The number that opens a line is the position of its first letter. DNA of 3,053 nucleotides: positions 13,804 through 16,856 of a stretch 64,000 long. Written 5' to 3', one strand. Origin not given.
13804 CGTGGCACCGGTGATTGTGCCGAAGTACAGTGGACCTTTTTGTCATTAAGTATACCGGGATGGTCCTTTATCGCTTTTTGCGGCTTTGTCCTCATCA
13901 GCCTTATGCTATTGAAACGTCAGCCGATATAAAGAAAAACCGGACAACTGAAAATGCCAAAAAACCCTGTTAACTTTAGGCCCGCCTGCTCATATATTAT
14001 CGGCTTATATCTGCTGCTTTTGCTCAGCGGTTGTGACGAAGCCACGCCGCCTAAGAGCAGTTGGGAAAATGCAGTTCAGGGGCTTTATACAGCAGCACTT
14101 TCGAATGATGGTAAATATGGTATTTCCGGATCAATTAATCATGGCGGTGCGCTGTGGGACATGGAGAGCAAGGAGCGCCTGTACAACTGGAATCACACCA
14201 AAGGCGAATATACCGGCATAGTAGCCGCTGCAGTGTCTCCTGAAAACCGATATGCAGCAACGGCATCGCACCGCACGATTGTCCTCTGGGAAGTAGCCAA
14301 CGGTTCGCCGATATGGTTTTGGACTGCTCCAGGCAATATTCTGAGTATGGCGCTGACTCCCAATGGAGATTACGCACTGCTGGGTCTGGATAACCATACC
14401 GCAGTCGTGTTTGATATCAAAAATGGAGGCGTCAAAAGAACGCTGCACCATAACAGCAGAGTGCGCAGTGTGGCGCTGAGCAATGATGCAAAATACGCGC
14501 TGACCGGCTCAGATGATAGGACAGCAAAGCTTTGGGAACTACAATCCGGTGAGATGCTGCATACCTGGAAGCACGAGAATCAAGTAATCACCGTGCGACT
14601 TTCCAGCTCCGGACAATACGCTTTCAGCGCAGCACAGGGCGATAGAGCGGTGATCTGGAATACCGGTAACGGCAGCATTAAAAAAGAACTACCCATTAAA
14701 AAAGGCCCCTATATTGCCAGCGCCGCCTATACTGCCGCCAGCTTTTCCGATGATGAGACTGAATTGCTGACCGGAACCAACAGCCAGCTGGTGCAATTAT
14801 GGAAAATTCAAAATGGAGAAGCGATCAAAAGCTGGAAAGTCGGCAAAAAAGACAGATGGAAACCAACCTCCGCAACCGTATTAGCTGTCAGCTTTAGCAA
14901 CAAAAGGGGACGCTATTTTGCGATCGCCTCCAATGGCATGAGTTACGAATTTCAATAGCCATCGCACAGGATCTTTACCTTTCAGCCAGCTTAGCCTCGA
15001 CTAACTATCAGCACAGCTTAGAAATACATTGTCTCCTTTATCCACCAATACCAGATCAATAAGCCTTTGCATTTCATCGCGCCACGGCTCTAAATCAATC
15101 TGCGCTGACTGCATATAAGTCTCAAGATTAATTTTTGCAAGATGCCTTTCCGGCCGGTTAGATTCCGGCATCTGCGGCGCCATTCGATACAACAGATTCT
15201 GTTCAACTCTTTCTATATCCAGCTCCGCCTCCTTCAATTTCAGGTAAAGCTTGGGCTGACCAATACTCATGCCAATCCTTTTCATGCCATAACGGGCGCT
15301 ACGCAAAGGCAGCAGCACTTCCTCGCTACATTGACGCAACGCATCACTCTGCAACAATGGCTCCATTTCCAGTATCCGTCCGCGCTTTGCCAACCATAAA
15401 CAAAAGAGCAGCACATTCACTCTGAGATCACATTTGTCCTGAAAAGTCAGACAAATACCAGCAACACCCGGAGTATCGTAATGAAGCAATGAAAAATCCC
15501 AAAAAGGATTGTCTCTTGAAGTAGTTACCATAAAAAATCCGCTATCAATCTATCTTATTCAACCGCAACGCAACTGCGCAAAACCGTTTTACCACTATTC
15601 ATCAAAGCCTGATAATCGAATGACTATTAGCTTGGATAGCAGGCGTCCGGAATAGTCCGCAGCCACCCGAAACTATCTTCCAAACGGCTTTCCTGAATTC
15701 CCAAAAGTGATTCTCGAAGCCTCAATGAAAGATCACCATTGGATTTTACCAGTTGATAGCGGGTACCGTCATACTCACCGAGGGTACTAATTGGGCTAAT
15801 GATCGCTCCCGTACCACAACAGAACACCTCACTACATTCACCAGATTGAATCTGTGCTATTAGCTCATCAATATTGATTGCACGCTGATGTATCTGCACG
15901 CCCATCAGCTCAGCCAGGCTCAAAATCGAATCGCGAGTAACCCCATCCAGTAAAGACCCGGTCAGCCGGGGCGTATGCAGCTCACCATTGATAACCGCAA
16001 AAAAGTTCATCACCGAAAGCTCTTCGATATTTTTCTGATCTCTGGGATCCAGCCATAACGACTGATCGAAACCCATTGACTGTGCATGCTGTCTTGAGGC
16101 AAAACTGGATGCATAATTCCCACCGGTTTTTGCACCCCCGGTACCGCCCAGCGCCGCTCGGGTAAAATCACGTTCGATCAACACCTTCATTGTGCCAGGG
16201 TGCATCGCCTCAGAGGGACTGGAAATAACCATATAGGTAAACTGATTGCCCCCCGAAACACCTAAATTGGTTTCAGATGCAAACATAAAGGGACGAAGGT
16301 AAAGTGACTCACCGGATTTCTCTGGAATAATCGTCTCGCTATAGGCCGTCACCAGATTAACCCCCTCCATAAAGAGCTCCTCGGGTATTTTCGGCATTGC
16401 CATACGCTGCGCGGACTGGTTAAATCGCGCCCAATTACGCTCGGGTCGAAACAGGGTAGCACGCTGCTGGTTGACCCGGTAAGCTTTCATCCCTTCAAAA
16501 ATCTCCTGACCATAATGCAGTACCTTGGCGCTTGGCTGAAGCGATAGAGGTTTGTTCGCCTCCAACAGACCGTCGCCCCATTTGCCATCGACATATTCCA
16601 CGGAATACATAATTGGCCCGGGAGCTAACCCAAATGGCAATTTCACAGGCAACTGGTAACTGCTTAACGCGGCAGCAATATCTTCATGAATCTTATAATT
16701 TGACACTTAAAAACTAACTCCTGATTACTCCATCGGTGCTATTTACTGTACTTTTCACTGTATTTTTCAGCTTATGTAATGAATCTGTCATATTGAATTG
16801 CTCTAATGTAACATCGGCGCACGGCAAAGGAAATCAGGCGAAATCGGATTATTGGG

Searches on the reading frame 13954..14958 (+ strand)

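Call 14: search_protein_families(library=pfam, proteins=[window:13954-14958:+], max_evalue=0.001)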
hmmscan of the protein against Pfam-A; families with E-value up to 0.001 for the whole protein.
window:13954-14958:+ (334 aa): 31 families (the best 25 are shown)
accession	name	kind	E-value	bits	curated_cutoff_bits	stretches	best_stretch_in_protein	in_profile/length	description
PF25174.1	Beta-prop_THOC3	-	4.8e-28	98.4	305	2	47-180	8-142/272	THOC3 beta-propeller domain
PF24814.1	WD40_Prp19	-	3.8e-22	79.1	320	1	125-327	5-197/281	Prp19 WD40 domain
PF00400.38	WD40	-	1.5e-20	73.1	27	1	162-194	5-38/39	WD domain, G-beta repeat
PF25173.1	Beta-prop_WDR3_1st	-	2.1e-20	73.6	154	1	66-236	12-183/184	WDR3 first beta-propeller domain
PF24817.1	WD40_WDHD1_1st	-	2.2e-18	66.9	109.9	1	133-249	51-171/291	WDHD1 first WD40 domain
PF23414.1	Beta-prop_EML_2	-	1.7e-17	64.1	90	2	173-327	4-144/266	Echinoderm microtubule-associated protein second beta-propeller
PF24805.1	EIF3I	-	1.9e-17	63.8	200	1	152-225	36-110/324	EIF3I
PF24807.1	WD40_CDC20-Fz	-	1.4e-15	57.8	200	2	49-219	59-232/292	CDC20/Fizzy WD40 domain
PF25168.1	Beta-prop_WDR36-Utp21_2nd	-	2.5e-15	57.1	84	1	145-231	217-304/335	WDR36/Utp21 second beta-propeller domain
PF25172.1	Beta-prop_WDR3_2nd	-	7.8e-15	55.3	140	1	91-198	4-111/293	WDR3 second beta-propeller domain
PF25391.1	WD40_Gbeta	-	4e-14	52.8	150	1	31-237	93-299/340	G protein beta WD-40 repeat protein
PF25175.1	Beta-prop_WDR5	-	2e-13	50.7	250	1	130-294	14-174/296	WDR5 beta-propeller domain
PF24780.1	WD40_MABP1-WDR62_1st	-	8.8e-11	42.1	496.3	1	128-233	40-148/328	MABP1/WDR62 first WD40 domain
PF24105.1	Beta-prop_CAF1B_HIR1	-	7.1e-10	38.8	80.5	0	43-108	132-195/383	CAF1B/HIR1 beta-propeller domain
PF13570.13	Beta-prop_ACSF4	-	7.7e-09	35.8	133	1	96-291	17-207/329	Beta-alanine-activating enzyme, beta-propeller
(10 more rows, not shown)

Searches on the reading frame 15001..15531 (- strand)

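Call 14: search_protein_families(library=pfam, proteins=[window:15001-15531:-], max_evalue=0.001)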
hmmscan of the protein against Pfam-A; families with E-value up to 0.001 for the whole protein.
window:15001-15531:- (176 aa): 1 family
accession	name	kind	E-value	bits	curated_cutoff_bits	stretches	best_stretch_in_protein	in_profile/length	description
PF09523.15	DUF2390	-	1.5e-23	83.6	25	1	10-114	2-106/106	Protein of unknown function (DUF2390)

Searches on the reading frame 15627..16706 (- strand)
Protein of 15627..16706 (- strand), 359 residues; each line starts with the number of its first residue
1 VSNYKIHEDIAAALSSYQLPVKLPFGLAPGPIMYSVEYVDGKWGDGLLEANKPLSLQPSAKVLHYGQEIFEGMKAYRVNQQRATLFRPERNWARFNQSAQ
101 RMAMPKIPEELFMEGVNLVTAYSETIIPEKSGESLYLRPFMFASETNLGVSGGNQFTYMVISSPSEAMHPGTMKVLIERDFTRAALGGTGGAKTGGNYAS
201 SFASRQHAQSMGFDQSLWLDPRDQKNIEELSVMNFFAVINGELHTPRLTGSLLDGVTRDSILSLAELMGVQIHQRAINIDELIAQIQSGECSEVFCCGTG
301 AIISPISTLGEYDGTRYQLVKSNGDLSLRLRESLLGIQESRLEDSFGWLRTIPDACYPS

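Call 14: search_protein_families(library=pfam, proteins=[window:15627-16706:-], max_evalue=0.001)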
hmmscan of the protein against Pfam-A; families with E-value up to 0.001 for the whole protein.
window:15627-16706:- (359 aa): 1 family
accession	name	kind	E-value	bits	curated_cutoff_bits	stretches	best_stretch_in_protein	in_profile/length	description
PF01063.24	Aminotran_4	-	7.2e-31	108.2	28.5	1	69-307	2-221/223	Amino-transferase class IV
